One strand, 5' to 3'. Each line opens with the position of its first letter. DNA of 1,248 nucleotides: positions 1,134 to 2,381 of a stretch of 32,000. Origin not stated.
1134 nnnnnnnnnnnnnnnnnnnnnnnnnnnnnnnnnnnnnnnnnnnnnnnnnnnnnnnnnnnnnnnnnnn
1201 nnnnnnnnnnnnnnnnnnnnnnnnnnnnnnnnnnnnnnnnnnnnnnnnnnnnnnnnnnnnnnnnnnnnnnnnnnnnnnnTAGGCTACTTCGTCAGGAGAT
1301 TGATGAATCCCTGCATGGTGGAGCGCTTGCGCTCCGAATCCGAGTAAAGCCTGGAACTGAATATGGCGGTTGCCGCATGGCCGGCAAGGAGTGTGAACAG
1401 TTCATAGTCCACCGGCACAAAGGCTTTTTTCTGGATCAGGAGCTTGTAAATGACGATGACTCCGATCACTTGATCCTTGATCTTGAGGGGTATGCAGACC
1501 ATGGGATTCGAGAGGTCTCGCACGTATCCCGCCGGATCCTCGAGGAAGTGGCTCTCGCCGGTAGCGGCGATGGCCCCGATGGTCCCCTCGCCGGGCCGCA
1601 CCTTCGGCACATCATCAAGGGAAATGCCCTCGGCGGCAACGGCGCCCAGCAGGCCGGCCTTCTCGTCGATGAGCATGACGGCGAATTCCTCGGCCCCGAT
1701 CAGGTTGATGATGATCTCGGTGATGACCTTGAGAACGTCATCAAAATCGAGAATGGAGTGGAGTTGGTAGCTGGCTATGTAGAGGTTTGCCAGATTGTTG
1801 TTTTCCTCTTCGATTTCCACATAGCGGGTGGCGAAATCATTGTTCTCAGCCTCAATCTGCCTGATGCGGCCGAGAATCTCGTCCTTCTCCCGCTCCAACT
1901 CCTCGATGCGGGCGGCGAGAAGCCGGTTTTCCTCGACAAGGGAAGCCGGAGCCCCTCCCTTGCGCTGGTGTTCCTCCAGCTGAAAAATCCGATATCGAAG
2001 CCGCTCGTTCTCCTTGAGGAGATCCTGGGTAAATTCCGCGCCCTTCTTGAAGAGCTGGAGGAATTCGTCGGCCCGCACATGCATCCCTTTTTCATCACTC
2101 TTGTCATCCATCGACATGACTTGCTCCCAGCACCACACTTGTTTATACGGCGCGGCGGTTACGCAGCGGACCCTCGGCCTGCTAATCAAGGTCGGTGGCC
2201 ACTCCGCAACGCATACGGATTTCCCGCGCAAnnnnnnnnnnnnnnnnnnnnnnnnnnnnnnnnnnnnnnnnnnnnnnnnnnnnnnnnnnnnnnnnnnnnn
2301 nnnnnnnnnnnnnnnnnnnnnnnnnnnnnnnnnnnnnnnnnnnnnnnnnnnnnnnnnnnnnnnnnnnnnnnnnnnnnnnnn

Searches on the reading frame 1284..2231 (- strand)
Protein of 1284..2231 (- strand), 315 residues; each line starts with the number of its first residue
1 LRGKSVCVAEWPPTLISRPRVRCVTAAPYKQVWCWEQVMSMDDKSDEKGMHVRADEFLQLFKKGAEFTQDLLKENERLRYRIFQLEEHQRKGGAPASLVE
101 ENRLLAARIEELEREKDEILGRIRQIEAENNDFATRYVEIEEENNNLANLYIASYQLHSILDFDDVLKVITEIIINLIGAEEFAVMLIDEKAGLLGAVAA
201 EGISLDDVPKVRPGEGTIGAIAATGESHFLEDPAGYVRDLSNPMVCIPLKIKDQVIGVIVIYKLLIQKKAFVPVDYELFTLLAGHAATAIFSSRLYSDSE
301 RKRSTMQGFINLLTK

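Call 5: search_protein_families(library=pfam, proteins=[window:1284-2231:-], max_evalue=0.001)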
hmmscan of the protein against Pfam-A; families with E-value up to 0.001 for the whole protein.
window:1284-2231:- (315 aa): 4 families
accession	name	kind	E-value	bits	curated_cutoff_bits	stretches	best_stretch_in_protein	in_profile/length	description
PF13185.12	GAF_2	-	3.1e-13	50.5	28.6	1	161-290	2-135/136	GAF domain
PF13492.12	GAF_3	-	5.9e-13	49.8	27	1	163-290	2-127/129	GAF domain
PF01590.32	GAF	-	1.4e-09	39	22.4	1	162-290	1-133/133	GAF domain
PF07989.16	Cnn_1N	-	0.0002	21.9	28.5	1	69-129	10-72/74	Centrosomin N-terminal motif 1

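Call 18: find_homologous_proteins(query=window:1284-2117:-)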
Query window:1284-2117:- (277 aa): 5422 proteins with E <= 0.001 among 8000 candidates; the best 120 are listed.
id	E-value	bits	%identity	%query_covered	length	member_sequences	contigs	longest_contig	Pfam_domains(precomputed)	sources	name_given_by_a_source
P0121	1.1e-170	584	98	100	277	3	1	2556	PF13185.13,PF01590.33,PF13492.13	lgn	-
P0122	1.4e-168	577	97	100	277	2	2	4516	PF13185.13,PF01590.33,PF13492.13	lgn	-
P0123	2.5e-155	533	90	100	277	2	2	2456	PF13185.13,PF01590.33,PF13492.13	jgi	jgi:transcriptional regulator with GAF, ATPase, and Fis domain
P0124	9.1e-154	528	88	100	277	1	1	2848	PF13185.13,PF01590.33,PF13492.13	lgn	-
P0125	1.8e-152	524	88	100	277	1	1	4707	PF13185.13,PF01590.33,PF13492.13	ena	-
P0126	9.0e-152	522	87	100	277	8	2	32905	PF13185.13,PF01590.33,PF13492.13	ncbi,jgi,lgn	-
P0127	7.7e-151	519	88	100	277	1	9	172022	PF13185.13,PF01590.33,PF13492.13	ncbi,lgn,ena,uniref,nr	ncbi:GAF domain-containing protein [Geobacter sp.]|uniref:GAF domain-containing protein n=1 Tax=Geob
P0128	4.1e-147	507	85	100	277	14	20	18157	PF13185.13,PF01590.33,PF13492.13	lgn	-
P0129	1.7e-145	501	85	100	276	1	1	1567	PF13185.13,PF01590.33,PF13492.13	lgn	-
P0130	2.9e-145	500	84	100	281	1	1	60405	PF13185.13,PF01590.33,PF13492.13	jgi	-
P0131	3.6e-145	500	84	100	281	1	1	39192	PF13185.13,PF01590.33,PF13492.13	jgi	-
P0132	4.7e-145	500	83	100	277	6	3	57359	PF13185.13,PF01590.33,PF13492.13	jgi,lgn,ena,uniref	uniref:GAF domain-containing protein n=1 Tax=Geobacter metallireducens TaxID=28232 RepID=A0A831U006_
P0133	5.1e-134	464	78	100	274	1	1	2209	PF13185.13,PF01590.33,PF13492.13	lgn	-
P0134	6.5e-132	457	77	100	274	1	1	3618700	PF13185.13,PF01590.33,PF13492.13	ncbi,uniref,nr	ncbi:GAF domain-containing protein [Geobacter pickeringii]|uniref:Diguanylate phosphodiesterase n=1 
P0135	7.8e-130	450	77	100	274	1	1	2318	PF13185.13,PF01590.33,PF13492.13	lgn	-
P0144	8.9e-125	433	77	97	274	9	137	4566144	PF13185.13,PF01590.33,PF13492.13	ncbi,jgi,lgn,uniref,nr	ncbi:GAF domain-containing protein [Geobacter sulfurreducens]|jgi:nitrate/nitrite-specific signal tr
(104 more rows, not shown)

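Call 21: find_related_loci(query=A1, collection=genome_contigs, flank=10000)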
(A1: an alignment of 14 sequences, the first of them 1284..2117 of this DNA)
Query A1 (277 aa) in genome_contigs; peptide patterns used: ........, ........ (x = any residue, [..] = any of these).
273 stretches matched a pattern; 232 encode a relative of the query (tblastn E <= 1e-3); the best 80 are kept; 80 distinct loci.
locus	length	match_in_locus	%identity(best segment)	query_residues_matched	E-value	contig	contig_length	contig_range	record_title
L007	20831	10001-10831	98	1-277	0e+0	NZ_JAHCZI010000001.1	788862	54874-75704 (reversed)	Geobacter hydrogenophilus strain DSM 13691 NODE_1_length_788862_cov_233.631665, whole genome shotgun sequence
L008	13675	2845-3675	88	1-277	3e-161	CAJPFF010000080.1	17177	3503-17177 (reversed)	Geobacteraceae bacterium isolate GEOBC genome assembly, contig: CONTIG_80, whole genome shotgun sequence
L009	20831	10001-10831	86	1-277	8e-149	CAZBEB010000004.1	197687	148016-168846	MAG TPA_asm: uncultured Geobacter sp. isolate binchicken_co269_196 genome assembly, contig: NODE_60_length_197687_cov_71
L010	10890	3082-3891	70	8-277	3e-126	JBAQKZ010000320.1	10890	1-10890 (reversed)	MAG: Geobacteraceae bacterium isolate MFD12071_ilm_asm_bin1 k127_44777, whole genome shotgun sequence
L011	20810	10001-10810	69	8-277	2e-125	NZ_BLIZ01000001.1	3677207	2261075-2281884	Geobacter sp. AOG1 scaffold1, whole genome shotgun sequence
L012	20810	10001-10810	77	8-277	2e-123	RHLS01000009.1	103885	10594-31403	MAG: Desulfuromonadales bacterium isolate GT-UBC1 NODE_27_length_103885_cov_49.4801_ID_405954, whole genome shotgun sequ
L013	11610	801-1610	69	8-277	6e-123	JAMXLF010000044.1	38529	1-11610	MAG: Geobacteraceae bacterium isolate Bin.003_Forest k127_3516073, whole genome shotgun sequence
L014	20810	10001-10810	68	8-277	1e-121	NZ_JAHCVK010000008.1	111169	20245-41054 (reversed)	Geomobilimonas luticola strain JCM 17780 NODE_8_length_111169_cov_218.867236, whole genome shotgun sequence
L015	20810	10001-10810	69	8-277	3e-121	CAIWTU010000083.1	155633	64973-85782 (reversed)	MAG: uncultured Geobacter sp. isolate AlinenLipids_bin-4213 genome assembly, contig: bin-4213:083/171, whole genome shot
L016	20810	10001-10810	71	8-277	1e-120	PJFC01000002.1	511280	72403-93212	MAG: Geobacter sp. isolate H2geo H2geo_contig_2, whole genome shotgun sequence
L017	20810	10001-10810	71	8-277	1e-119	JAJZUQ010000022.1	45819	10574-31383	MAG: Deltaproteobacteria bacterium isolate SKS4.bin43 NODE_1172_length_45819_cov_1.884597, whole genome shotgun sequence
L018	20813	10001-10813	70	6-277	2e-119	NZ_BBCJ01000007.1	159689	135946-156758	Geotalea toluenoxydans JCM 15764, whole genome shotgun sequence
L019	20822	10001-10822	66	1-277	2e-119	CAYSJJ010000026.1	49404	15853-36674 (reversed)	MAG TPA_asm: uncultured Geobacter sp. isolate binchicken_co158_41 genome assembly, contig: NODE_611_length_49404_cov_5.1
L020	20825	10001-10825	68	2-277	3e-119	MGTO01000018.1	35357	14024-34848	MAG: Desulfuromonadales bacterium GWC2_61_20 gwc2_scaffold_1235, whole genome shotgun sequence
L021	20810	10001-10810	70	8-277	3e-118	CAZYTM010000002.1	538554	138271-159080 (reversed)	MAG TPA_asm: uncultured Geobacteraceae bacterium isolate SRP302447_co2_358 genome assembly, contig: NODE_28_length_53855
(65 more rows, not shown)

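Call 27: find_encoding_contigs(protein=P0144, flank=10000, max_places=3)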
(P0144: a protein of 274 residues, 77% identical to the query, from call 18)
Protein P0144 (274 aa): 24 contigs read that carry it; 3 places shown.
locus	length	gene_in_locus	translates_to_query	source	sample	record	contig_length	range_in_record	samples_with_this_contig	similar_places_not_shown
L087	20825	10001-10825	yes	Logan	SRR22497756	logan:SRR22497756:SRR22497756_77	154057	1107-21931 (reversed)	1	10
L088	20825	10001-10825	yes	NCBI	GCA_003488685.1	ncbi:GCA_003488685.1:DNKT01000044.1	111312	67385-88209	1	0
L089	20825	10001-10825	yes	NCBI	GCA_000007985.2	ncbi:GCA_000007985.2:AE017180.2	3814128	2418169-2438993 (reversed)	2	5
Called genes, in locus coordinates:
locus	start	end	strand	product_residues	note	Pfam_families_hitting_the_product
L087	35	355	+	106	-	PF00072:Response_reg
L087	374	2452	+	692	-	PF01627:Hpt, PF02895:H-kinase_dim, PF02518:HATPase_c, PF01584:CheW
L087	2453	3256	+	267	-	PF13191:AAA_16 (faint), PF13401:AAA_22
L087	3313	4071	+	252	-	PF01584:CheW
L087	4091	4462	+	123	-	PF00072:Response_reg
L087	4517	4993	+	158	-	PF01584:CheW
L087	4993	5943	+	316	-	PF13717:Zn_ribbon_4, PF13719:Zn_ribbon_5 (weak), PF00072:Response_reg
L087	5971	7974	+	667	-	PF00514:Arm (faint), PF02985:HEAT (faint), PF03130:HEAT_PBS (faint), PF13513:HEAT_EZ (faint), PF13646:HEAT_2 (weak), PF01602:Adaptin_N (faint), PF12717:Cnd1 (faint), PF13646:HEAT_2, +1 more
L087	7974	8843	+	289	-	PF03705:CheR_N, PF13847:Methyltransf_31 (faint), PF01739:CheR, PF08242:Methyltransf_12 (faint), PF13649:Methyltransf_25 (faint), PF08241:Methyltransf_11 (faint)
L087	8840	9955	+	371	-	PF00072:Response_reg, PF01339:CheB_methylest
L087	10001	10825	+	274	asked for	PF13185:GAF_2, PF01590:GAF, PF13492:GAF_3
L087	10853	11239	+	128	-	PF00072:Response_reg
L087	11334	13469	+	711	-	PF02085:Cytochrom_CIII (faint), PF09699:Paired_CXXCH_1 (faint), PF14522:Cytochrome_C7, PF14537:Cytochrom_c3_2 (faint), PF14522:Cytochrome_C7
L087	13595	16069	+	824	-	PF00133:tRNA-synt_1, PF01406:tRNA-synt_1e (faint), PF09334:tRNA-synt_1g, PF13603:tRNA-synt_1_2, PF00133:tRNA-synt_1, PF09334:tRNA-synt_1g, PF08264:Anticodon_1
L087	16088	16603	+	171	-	PF04390:LptE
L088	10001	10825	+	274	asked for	PF13185:GAF_2, PF01590:GAF, PF13492:GAF_3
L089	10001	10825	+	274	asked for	PF13185:GAF_2, PF01590:GAF, PF13492:GAF_3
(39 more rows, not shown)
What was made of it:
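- Closest known: GSU2210, the 27-haem c-type cytochrome of Geobacter sulfurreducens. Same: The same position between cheY40H-4 (GSU2212) and leuS (call 27).
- Cluster orthology: same gene order in G. sulfurreducens PCA (call 27).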
